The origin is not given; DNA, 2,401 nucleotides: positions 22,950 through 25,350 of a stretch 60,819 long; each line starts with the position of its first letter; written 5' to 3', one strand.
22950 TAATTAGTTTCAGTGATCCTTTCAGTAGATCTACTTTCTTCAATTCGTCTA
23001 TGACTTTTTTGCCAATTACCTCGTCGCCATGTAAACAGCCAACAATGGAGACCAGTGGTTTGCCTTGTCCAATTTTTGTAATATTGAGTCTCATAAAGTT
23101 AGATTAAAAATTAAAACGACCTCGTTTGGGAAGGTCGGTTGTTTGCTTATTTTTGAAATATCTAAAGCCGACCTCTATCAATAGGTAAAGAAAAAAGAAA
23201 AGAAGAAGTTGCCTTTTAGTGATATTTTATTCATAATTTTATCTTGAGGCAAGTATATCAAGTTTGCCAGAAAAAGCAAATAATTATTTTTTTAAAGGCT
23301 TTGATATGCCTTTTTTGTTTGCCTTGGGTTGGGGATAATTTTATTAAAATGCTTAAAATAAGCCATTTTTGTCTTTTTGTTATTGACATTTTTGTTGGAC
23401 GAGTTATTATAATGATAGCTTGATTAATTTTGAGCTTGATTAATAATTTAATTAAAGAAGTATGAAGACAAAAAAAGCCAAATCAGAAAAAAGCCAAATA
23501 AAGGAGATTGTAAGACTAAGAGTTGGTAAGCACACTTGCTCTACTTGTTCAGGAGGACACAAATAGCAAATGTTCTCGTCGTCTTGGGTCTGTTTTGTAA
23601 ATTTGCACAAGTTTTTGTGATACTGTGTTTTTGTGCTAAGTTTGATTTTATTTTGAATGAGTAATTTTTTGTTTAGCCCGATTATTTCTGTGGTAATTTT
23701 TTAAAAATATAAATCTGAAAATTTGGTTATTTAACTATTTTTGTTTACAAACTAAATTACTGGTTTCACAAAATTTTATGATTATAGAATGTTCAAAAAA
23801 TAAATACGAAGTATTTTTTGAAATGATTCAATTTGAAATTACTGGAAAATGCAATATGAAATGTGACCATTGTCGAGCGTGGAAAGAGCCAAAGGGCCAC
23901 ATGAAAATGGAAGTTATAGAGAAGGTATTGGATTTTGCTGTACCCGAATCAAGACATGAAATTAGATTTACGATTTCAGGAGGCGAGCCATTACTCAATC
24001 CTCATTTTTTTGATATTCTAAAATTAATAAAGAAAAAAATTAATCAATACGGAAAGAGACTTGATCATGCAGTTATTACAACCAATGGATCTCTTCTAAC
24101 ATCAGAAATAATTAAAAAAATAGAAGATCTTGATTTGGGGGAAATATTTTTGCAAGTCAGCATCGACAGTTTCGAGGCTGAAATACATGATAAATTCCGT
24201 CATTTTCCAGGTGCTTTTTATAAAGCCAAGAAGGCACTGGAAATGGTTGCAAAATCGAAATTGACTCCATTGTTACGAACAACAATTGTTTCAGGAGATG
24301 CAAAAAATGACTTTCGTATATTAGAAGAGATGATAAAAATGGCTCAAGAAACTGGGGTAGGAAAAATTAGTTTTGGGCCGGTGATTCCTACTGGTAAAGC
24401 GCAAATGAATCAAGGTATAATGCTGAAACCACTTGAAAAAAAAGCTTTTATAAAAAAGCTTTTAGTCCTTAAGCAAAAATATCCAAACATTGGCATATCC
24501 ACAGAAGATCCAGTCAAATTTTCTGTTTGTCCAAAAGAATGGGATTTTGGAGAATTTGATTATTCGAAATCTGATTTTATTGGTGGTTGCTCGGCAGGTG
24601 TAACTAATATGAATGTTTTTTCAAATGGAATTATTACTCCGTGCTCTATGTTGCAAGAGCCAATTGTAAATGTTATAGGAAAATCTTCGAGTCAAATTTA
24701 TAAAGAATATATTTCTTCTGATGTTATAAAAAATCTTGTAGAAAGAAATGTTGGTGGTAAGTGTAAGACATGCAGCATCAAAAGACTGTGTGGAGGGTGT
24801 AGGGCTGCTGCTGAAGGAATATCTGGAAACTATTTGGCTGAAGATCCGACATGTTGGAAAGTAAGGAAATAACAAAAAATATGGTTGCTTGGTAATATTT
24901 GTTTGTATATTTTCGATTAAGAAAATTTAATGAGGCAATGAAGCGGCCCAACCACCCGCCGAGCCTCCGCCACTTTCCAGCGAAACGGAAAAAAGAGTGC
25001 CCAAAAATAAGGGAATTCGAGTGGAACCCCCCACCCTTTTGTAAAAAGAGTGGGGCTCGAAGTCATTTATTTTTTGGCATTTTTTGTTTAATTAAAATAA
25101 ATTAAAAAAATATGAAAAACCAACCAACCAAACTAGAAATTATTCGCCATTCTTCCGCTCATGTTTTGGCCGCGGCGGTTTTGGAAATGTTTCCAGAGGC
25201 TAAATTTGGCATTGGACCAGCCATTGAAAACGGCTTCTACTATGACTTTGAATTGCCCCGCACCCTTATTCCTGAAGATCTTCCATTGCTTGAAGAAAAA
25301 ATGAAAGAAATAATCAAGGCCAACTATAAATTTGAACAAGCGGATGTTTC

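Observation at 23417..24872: Candidate RiPP pair: a 34-aa Lys-rich peptide ending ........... next to a radical SAM/SPASM enzyme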

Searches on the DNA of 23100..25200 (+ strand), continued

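Call 62: search_rna_families(source=window, start=24860, end=25125, threshold=evalue, max_evalue=10, show_alignments=2)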
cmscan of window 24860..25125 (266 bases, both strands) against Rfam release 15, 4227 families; matches with E-value up to 10: 20.
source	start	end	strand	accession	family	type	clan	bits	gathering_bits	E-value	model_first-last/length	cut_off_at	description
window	25041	25113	+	RF01987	ZEB2_AS1_4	Gene; lncRNA;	-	20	50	5.8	1-78/78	no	ZEB2 antisense RNA 1 conserved region 4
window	25003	25122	-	RF04182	GibS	Gene; sRNA;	-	18.8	115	1.8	1-142/142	no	GibS sRNA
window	24984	25105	-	RF02644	Spy490380c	Gene; sRNA;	-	18.5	65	6.4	1-96/96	no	S. pyogenes small RNA Spy490380c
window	25000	25077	-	RF00768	MIR405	Gene; miRNA;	-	18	102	1.5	1-83/83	no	MIR405 microRNA precursor family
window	25000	25077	+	RF00768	MIR405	Gene; miRNA;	-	17.2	102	2.4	1-83/83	no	MIR405 microRNA precursor family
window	25012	25122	-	RF00422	SCARNA24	Gene; snRNA; snoRNA; scaRNA;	CL00018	16.8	70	2.9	1-130/130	no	Small Cajal body specific RNA 24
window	24985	25114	+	RF01482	AdoCbl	Cis-reg; riboswitch;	CL00101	16.6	50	0.89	1-149/149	no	AdoCbl (Cobalamin/B12) riboswitch aptamer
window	24867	24991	+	RF02633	Hrs21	Gene; sRNA;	-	15.3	102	0.88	1-135/135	no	Hfq-regulated sRNA 21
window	24888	25123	-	RF01578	RUF1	Gene; sRNA;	-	15.1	70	1.2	1-264/264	no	Plasmodium RNA of unkown function RUF1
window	25008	25121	-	RF04339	Plastid-psbJ-3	Cis-reg;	CL00152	13.6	61.7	6.7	1-125/125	no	Plastid-psbJ-3 3UTR RNA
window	24999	25125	-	RF04150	MIR2655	Gene; miRNA;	-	13.4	122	7.2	54-267/267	5'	MIR2655 microRNA precursor family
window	24872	24908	+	RF01561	DdR11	Gene; snRNA; snoRNA; CD-box;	-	13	65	4.5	41-76/76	no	Dictyostelium snoRNA DdR11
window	25064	25091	-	RF01726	SAM-II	Cis-reg; riboswitch;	-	12.9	44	7.7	1-60/60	no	SAM-II riboswitch aptamer (SAM-II long loop)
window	24860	24967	+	RF00007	U12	Gene; snRNA; splicing;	CL00006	12.2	53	3.3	17-151/151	5'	U12 minor spliceosomal RNA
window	25024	25111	-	RF01822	RsaJ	Gene; sRNA;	-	11.9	100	1.3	1-287/287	no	RNA Staph. aureus A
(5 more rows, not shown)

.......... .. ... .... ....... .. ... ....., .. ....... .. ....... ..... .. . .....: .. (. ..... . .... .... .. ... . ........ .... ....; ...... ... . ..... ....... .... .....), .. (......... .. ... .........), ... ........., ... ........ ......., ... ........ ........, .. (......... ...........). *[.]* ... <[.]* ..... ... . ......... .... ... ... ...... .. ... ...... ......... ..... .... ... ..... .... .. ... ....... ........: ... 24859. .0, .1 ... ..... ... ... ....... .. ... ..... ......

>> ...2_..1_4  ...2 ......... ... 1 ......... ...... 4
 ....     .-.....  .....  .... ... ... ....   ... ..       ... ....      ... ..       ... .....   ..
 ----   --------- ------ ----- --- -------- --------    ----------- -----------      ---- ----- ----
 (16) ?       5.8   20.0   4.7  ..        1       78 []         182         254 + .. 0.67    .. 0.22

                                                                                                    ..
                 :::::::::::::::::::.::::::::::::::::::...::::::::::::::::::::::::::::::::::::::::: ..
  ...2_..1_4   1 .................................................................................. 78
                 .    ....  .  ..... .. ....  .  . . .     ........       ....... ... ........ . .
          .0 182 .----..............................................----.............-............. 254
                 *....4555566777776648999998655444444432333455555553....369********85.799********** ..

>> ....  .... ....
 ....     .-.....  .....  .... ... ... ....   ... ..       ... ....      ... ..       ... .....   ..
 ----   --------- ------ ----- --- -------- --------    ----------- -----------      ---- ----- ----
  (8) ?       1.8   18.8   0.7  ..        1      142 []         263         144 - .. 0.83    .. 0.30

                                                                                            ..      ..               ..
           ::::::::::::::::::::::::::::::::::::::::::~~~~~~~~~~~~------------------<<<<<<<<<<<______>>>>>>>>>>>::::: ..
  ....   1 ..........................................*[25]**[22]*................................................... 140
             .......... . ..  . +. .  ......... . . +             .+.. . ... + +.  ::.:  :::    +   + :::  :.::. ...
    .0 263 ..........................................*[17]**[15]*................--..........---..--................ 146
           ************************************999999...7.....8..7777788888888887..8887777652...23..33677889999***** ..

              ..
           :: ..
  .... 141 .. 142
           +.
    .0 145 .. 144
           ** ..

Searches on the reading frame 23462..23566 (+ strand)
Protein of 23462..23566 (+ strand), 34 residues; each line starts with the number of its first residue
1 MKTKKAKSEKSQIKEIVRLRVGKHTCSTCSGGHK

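Call 3: search_protein_families(library=ncbifam, proteins=[window:23462-23566:+], max_evalue=0.01)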
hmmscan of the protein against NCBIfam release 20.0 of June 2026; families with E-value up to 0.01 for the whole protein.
window:23462-23566:+ (34 aa): 0 families

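Call 4: search_protein_families(library=pfam, proteins=[window:23462-23566:+], max_evalue=0.01)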
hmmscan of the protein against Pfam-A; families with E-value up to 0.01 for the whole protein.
window:23462-23566:+ (34 aa): 0 families

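Call 24: search_protein_families(library=ncbifam, proteins=[window:23462-23563:+], max_evalue=10)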
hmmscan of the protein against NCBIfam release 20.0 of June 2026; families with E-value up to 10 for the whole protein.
seq(34 aa): 0 families

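Call 75: list_cluster_members(proteins=[window:23462-23563:+, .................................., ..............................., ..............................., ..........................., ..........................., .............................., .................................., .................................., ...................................])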
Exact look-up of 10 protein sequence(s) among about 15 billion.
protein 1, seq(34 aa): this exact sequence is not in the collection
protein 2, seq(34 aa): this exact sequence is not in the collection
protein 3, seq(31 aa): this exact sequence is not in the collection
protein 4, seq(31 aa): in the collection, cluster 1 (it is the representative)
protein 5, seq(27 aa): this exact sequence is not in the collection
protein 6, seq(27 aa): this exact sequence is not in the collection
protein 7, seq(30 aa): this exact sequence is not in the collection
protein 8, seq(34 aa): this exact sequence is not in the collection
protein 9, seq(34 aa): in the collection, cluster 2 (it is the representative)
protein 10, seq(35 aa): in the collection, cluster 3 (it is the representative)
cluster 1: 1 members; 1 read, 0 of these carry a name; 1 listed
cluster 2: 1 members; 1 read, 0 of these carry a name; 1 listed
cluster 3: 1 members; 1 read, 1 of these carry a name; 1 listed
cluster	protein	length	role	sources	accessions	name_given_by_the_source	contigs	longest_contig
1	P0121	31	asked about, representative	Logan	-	-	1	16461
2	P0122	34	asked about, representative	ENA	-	-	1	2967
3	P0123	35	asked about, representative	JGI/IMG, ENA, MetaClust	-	\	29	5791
